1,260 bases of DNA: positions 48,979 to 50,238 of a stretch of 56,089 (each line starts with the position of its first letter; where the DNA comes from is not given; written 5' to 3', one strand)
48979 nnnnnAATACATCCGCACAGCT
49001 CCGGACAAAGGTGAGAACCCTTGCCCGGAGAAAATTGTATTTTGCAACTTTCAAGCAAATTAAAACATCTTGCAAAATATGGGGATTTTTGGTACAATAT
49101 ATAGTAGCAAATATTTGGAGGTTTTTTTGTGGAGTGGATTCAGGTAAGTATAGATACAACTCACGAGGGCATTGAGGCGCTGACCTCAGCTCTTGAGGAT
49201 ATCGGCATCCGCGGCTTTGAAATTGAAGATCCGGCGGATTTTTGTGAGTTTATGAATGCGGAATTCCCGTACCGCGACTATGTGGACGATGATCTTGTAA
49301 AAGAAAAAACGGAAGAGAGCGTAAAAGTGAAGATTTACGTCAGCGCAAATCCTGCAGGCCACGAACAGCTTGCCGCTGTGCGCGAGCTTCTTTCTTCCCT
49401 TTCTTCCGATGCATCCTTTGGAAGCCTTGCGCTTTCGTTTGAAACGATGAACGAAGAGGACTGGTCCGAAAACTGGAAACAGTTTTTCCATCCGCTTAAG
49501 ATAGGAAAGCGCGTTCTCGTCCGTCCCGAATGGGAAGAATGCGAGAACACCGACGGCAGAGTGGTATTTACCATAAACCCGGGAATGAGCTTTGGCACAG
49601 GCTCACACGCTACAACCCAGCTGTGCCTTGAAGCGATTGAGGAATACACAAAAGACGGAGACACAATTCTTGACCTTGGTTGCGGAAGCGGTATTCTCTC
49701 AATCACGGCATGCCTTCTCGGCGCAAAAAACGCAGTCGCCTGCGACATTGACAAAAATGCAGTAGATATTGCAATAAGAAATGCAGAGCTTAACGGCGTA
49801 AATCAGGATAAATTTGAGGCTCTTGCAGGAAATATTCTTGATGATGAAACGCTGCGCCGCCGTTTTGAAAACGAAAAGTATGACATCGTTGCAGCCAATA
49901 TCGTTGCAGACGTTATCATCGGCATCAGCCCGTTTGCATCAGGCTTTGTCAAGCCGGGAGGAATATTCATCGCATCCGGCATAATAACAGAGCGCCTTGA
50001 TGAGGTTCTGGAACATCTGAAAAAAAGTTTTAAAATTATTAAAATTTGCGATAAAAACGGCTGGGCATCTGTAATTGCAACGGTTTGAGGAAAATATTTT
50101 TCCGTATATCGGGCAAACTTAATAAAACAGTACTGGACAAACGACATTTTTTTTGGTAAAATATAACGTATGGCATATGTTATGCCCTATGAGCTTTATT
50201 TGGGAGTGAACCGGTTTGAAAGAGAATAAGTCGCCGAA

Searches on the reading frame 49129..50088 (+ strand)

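Call 8: search_protein_families(library=pfam, proteins=[window:49129-50088:+], max_evalue=0.001)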
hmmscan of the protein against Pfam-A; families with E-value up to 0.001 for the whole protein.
window:49129-50088:+ (319 aa): 11 families
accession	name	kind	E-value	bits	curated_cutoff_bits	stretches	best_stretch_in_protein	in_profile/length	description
PF06325.19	PrmA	-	7.2e-84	282.2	22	1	2-317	1-293/296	Ribosomal protein L11 methyltransferase (PrmA)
PF13847.12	Methyltransf_31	-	1.1e-10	41.8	27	1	175-303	2-128/145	Methyltransferase domain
PF05175.20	MTS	-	1.5e-09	38.2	23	1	161-240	18-94/170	Methyltransferase small domain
PF13649.12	Methyltransf_25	-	1.1e-07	32.8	27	1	180-256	1-70/97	Methyltransferase domain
PF01728.25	FtsJ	-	4.5e-07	30.4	24.1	0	168-259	11-100/181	FtsJ-like methyltransferase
PF08242.18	Methyltransf_12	-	1.5e-05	26.1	30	1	181-260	1-75/98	Methyltransferase domain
PF08241.18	Methyltransf_11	-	1.7e-05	25.8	21.2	1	181-263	1-73/95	Methyltransferase domain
PF01555.25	N6_N4_Mtase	-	4.4e-05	24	26.7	1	164-216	169-220/221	DNA methylase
PF03602.21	Cons_hypoth95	-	5.3e-05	23.4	24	1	176-254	41-117/182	Conserved hypothetical protein 95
PF12847.13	Methyltransf_18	-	7.2e-05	23.3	27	1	167-231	5-69/151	Methyltransferase domain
PF13489.12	Methyltransf_23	-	7.3e-05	23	27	1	171-257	17-88/164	Methyltransferase domain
